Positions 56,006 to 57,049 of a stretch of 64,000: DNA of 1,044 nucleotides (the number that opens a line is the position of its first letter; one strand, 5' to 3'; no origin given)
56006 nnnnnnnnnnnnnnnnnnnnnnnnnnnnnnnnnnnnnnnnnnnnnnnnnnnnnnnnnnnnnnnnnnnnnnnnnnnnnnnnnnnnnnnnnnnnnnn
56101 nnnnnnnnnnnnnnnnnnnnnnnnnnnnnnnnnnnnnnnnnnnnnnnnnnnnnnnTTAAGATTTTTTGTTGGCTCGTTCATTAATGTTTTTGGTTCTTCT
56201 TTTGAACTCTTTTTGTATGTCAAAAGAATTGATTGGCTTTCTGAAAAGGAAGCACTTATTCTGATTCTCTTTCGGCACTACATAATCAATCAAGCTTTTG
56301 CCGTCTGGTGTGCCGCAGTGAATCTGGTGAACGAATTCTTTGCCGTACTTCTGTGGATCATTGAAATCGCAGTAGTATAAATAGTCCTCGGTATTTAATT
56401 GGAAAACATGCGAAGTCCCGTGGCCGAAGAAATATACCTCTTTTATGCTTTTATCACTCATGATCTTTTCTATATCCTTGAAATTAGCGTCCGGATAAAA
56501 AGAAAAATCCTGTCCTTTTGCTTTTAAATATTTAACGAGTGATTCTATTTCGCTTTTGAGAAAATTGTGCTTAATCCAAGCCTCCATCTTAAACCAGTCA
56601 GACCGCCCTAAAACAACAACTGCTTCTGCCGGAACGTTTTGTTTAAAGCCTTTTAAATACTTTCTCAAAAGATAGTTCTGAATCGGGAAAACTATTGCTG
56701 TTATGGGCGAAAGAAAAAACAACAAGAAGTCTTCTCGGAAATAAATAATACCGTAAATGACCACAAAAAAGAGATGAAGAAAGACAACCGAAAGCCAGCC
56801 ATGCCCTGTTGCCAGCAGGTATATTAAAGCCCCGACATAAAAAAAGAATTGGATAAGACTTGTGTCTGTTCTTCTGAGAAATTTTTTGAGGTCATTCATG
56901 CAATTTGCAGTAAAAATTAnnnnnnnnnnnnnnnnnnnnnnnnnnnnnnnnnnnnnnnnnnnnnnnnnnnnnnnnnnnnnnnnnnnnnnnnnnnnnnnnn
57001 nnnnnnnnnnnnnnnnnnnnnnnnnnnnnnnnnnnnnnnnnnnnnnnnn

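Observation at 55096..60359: Five-gene minus-strand operon of uncharacterised proteins next to a LexA repressor and two DNA methyltransferases: candidate novel defence/stress module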

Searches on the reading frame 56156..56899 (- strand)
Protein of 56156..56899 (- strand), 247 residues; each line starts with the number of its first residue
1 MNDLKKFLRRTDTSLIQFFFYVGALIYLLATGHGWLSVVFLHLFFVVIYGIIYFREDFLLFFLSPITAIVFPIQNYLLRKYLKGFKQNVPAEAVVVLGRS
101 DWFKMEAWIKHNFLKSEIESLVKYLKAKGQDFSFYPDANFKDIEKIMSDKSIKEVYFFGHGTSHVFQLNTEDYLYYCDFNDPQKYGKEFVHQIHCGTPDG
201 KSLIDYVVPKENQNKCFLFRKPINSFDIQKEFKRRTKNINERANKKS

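Call 3: search_protein_families(library=pfam, proteins=[window:56156-56899:-], max_evalue=1)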
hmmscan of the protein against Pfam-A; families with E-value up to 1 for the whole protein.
window:56156-56899:- (247 aa): 2 families
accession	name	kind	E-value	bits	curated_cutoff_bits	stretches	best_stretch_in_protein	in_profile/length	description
PF03812.18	KdgT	-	0.22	11.3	25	1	3-54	183-235/305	2-keto-3-deoxygluconate permease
PF12770.12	CHAT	-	0.26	11.1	24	1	114-164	106-155/289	CHAT domain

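Call 4: search_protein_families(library=padloc, proteins=[window:56156-56899:-], max_evalue=1)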
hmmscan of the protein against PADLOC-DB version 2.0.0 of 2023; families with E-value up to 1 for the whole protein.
window:56156-56899:- (247 aa): 0 families

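Call 5: search_protein_families(library=ncbifam, proteins=[window:56156-56899:-], max_evalue=1)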
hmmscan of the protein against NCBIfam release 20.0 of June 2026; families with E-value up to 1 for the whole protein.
window:56156-56899:- (247 aa): 2 families
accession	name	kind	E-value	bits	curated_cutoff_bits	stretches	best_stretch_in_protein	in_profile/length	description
NF040951.1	CRSPR_nucase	equivalog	0.0091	14.9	600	1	96-163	29-99/322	CRISPR system ring nuclease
TIGR03025.1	EPS_sugtrans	subfamily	0.014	14.6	295.55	1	30-157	64-194/445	exopolysaccharide biosynthesis polyprenyl glycosylphosphotransferase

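Call 6: search_protein_families(library=phrogs, proteins=[window:56156-56899:-], max_evalue=1)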
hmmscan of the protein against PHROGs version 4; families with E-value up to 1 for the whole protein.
window:56156-56899:- (247 aa): 0 families

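Call 39: find_homologous_proteins(query=window:56156-56899:-)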
Query window:56156-56899:- (247 aa): 143 proteins with E <= 0.001 among 327 candidates; the best 120 are listed.
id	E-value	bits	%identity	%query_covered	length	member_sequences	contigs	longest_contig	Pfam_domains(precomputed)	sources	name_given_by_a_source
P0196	1.5e-144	498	89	97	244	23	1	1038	-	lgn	-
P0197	6.7e-138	476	87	97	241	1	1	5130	-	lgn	-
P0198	2.1e-132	458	81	97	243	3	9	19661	-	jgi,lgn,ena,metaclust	metaclust:\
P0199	2.3e-129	448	80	97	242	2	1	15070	-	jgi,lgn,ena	-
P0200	6.8e-129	447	79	100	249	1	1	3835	-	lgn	-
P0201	1.2e-124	433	77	96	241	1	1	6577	-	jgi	jgi:hypothetical protein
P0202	5.3e-124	431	74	97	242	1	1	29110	-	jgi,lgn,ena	-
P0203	6.1e-121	421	75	98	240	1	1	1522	-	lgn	-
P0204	1.2e-120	420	77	94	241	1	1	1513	-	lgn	-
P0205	1.5e-119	416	73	97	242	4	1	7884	-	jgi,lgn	jgi:hypothetical protein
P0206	8.7e-116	404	71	97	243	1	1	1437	-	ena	-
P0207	6.1e-115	401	70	98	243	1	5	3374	-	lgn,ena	-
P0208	3.9e-114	398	74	95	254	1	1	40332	-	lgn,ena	-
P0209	6.0e-114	398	67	100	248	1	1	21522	-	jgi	jgi:hypothetical protein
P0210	9.3e-114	397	70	98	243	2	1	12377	-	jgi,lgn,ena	-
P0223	1.8e-102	360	67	96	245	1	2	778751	-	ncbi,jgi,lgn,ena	ncbi:MAG: hypothetical protein WC725_01915 [Patescibacteria group bacterium]|jgi:hypothetical protei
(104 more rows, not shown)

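Call 81: find_encoding_contigs(protein=P0200, flank=5000, max_places=2)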
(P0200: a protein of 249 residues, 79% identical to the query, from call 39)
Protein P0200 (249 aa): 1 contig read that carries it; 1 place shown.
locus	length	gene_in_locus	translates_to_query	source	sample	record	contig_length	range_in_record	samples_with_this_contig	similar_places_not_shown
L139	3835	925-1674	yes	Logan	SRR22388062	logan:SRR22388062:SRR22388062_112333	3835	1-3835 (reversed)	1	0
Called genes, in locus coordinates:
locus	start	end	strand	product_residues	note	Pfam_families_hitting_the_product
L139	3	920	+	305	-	?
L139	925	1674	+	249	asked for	-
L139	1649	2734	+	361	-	-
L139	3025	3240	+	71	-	PF12844:HTH_19, PF01381:HTH_3 (weak), PF13443:HTH_26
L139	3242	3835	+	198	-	?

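Call 82: find_encoding_contigs(protein=P0223, flank=7000, max_places=2)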
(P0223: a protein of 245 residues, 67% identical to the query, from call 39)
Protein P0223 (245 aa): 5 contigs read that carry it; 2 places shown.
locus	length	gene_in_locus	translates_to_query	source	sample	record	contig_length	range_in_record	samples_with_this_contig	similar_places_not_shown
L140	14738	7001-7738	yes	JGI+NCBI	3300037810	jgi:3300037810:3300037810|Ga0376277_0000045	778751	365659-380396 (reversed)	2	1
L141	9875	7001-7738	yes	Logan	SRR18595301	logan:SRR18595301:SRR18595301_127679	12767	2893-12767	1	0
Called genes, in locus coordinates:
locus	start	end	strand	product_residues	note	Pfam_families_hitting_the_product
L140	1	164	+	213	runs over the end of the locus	-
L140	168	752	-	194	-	-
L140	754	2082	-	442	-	PF02195:ParB_N, PF01555:N6_N4_Mtase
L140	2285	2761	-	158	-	PF00932:LTD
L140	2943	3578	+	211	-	PF00717:Peptidase_S24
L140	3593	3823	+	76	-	PF09954:DUF2188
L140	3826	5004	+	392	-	PF18145:SAVED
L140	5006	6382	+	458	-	PF18144:SMODS, PF21654:DncV-like_NTFase, PF18134:AGS_C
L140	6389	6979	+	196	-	-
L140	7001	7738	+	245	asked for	-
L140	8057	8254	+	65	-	PF12844:HTH_19, PF13443:HTH_26, PF13560:HTH_31, PF01381:HTH_3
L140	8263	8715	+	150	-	-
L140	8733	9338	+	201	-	-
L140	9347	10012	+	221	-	-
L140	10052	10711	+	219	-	-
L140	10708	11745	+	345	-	-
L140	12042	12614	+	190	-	PF14066:DUF4256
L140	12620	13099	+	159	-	PF09900:DUF2127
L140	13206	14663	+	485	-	PF05970:PIF1, PF13245:AAA_19, PF13401:AAA_22 (weak), PF13604:AAA_30, PF21530:Pif1_2B_dom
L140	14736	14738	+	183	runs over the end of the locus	PF06347:SH3_4 (weak), PF08239:SH3_3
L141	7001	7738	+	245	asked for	-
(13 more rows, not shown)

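Call 97: search_solved_structures(query=A10, max_evalue=10)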
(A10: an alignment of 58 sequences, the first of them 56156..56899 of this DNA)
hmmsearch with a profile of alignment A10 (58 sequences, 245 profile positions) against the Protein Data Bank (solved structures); distinct sequences matched with E-value up to 10: 0.

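Call 98: search_protein_families(library=pfam, alignment_id=A10, max_evalue=1)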
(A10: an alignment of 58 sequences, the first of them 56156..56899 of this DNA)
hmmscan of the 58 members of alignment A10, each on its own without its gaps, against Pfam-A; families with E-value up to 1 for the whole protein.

A. member 1, window:56156-56899:- (247 aa): 2 families
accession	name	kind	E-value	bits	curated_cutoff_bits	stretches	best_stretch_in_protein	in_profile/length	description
PF03812.18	KdgT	-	0.22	11.3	25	1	3-54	183-235/305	2-keto-3-deoxygluconate permease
PF12770.12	CHAT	-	0.26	11.1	24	1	114-164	106-155/289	CHAT domain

B. families by the number of members that match (of 58 scanned): 35 families (the first 25 are shown)
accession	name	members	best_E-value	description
PF12770.12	CHAT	25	0.0014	CHAT domain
PF14252.11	DUF4347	5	0.022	Domain of unknown function (DUF4347)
PF13398.12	Peptidase_M50B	4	0.0052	Peptidase M50B-like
PF19601.4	DUF6106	3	0.0056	Family of unknown function (DUF6106)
PF24865.1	DUF7731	3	0.012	Domain of unknown function (DUF7731)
PF18949.5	DUF5693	2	0.013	Family of unknown function (DUF5693)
PF17009.10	DUF5090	2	0.021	Domain of unknown function (DUF5090)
PF06738.18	ThrE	1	0.021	Putative threonine/serine exporter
PF08056.16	Trp_leader2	1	0.035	Tryptophan operon leader peptide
PF21148.3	NSUN5_fdxn-like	1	0.071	NOL1/NOP2/Sun domain family member 5, ferredoxin-like domain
PF05856.17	ARPC4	1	0.071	ARP2/3 complex 20 kDa subunit (ARPC4)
PF12456.14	hSac2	1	0.084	Inositol phosphatase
PF15160.11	SASRP1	1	0.11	Spermatogenesis-associated serine-rich protein 1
PF12266.13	DUF3613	1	0.12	Protein of unknown function (DUF3613)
PF00249.37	Myb_DNA-binding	1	0.13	Myb-like DNA-binding domain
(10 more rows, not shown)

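Call 104: search_protein_families(library=pfam, proteins=[L140:6389-6976:+], max_evalue=0.01)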
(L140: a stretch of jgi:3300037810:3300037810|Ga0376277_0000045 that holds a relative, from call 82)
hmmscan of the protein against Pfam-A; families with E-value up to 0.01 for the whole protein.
L140:6389-6976:+ (196 aa): 0 families

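Call 107: find_related_loci(query=A10, collection=viral_contigs, flank=8000)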
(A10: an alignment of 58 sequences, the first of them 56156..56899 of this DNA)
Query A10 (247 aa) in viral_contigs; peptide patterns used: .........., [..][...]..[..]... (x = any residue, [..] = any of these).
37 stretches matched a pattern, but none encodes a relative of the query by tblastn (E <= 1e-3).
